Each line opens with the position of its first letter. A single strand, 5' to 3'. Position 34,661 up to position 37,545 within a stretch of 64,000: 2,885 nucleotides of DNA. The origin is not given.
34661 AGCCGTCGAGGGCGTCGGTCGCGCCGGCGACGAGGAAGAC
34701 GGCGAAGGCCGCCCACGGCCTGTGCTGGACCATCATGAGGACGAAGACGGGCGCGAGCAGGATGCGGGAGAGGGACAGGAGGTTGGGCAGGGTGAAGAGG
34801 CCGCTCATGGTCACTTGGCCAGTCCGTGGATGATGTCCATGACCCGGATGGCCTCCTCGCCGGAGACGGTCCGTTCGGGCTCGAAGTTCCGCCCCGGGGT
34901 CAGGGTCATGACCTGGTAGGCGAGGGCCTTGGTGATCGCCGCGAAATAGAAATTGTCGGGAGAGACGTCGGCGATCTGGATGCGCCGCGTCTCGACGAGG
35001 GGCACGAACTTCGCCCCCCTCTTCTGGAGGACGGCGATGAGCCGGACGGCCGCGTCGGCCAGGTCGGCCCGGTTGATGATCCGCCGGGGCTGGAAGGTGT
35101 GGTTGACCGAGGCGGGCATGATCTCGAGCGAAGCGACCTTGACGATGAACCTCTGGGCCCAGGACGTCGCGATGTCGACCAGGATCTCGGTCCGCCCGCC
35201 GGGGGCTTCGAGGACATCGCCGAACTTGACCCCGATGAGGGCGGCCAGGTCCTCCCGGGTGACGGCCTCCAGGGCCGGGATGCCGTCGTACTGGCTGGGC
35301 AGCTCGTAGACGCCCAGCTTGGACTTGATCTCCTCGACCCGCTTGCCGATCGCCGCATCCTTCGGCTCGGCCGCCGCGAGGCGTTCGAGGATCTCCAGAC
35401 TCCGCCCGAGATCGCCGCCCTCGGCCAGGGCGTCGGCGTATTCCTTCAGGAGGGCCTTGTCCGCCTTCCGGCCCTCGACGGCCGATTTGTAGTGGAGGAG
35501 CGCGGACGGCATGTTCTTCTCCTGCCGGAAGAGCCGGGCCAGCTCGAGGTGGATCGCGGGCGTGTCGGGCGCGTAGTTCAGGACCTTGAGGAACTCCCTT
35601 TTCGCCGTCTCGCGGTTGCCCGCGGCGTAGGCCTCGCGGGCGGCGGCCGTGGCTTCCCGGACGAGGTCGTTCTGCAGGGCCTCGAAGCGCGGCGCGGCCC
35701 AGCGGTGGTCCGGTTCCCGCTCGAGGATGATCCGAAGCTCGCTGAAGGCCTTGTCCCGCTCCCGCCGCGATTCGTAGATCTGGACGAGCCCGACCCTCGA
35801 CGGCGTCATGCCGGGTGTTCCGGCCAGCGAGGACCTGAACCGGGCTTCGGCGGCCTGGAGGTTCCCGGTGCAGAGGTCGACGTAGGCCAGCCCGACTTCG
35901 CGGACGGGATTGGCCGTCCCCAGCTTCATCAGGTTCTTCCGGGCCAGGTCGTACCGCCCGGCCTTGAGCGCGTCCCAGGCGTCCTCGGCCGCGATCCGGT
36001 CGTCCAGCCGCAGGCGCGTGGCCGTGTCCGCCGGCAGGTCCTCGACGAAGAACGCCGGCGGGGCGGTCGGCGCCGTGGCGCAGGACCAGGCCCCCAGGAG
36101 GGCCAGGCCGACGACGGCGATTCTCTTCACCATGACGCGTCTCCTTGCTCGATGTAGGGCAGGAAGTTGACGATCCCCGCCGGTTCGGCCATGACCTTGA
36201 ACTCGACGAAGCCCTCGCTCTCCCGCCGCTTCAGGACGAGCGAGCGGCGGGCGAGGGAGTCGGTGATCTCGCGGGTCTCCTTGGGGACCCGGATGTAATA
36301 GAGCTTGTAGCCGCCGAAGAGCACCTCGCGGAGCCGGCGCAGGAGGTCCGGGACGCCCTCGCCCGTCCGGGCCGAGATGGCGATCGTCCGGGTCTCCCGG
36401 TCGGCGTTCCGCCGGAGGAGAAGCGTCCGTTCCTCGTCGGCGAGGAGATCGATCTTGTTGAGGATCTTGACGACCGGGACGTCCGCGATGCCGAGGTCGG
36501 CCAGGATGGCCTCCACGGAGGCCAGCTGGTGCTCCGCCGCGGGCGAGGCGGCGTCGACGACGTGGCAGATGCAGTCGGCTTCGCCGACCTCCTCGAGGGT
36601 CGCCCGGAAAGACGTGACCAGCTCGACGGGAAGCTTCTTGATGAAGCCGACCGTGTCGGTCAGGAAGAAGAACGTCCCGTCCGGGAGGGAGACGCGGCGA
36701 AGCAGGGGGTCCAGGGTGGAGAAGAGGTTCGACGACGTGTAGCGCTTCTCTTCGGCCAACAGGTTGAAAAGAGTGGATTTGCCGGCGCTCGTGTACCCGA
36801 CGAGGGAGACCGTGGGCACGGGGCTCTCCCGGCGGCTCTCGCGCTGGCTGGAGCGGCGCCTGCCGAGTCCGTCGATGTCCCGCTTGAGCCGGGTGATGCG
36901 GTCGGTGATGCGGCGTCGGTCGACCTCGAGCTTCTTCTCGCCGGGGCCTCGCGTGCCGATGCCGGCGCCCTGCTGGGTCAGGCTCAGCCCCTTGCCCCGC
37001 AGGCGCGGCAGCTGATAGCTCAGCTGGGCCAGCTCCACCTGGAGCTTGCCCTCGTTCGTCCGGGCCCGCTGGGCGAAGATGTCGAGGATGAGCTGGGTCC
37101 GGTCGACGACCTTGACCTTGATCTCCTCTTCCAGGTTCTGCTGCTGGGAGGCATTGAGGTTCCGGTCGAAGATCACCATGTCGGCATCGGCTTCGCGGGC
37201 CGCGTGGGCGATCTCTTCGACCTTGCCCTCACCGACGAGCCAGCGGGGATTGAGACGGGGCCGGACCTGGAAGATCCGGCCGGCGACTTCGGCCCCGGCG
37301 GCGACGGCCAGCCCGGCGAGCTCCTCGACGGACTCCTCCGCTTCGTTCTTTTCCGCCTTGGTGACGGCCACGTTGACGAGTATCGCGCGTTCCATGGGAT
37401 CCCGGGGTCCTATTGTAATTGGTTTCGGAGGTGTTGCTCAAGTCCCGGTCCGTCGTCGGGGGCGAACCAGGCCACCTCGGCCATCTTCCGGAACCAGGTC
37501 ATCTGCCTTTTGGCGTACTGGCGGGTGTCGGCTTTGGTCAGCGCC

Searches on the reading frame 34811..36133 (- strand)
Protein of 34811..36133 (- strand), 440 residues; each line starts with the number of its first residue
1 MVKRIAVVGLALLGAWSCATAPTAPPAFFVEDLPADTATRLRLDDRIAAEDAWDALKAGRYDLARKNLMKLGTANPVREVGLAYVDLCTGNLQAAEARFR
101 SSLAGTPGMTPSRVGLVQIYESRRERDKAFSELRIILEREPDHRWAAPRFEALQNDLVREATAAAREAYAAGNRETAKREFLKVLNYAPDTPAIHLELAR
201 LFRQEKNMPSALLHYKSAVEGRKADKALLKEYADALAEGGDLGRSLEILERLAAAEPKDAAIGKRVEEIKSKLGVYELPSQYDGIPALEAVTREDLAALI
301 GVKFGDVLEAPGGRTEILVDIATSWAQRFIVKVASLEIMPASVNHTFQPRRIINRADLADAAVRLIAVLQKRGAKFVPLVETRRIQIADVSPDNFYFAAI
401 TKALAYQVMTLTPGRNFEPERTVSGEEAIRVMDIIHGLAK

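Call 103: search_protein_families(library=pfam, proteins=[window:34811-36133:-], max_evalue=0.00001)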
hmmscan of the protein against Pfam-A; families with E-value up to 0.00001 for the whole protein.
window:34811-36133:- (440 aa): 4 families
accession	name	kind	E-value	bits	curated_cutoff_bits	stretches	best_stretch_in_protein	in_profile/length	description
PF14559.12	TPR_19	-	3.7e-12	46.8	25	0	204-262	3-61/68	Tetratricopeptide repeat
PF00395.25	SLH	-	9.6e-10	38.7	20.8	0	389-429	4-44/44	S-layer homology domain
PF13432.12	TPR_16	-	1.6e-07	32.1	32.7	1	163-220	2-59/65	Tetratricopeptide repeat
PF13428.12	TPR_14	-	3.6e-07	30.7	23.5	0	227-262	2-37/44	Tetratricopeptide repeat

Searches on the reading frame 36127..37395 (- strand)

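Call 103: search_protein_families(library=pfam, proteins=[window:36127-37395:-], max_evalue=0.00001)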
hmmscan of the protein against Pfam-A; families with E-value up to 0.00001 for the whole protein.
window:36127-37395:- (422 aa): 4 families
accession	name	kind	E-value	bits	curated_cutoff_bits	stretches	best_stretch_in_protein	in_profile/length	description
PF13167.11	GTP-bdg_N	-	4e-32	111.1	25.4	1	20-108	1-89/89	GTP-binding GTPase N-terminal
PF16360.10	GTP-bdg_M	-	2.9e-29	101.9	29.5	1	110-188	1-79/79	GTP-binding GTPase Middle Region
PF01926.29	MMR_HSR1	-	4.7e-18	65.8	21.9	1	196-314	2-113/113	50S ribosome-binding GTPase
PF03193.22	RsgA_GTPase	-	6.6e-07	29.8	30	0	287-357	35-106/174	RsgA GTPase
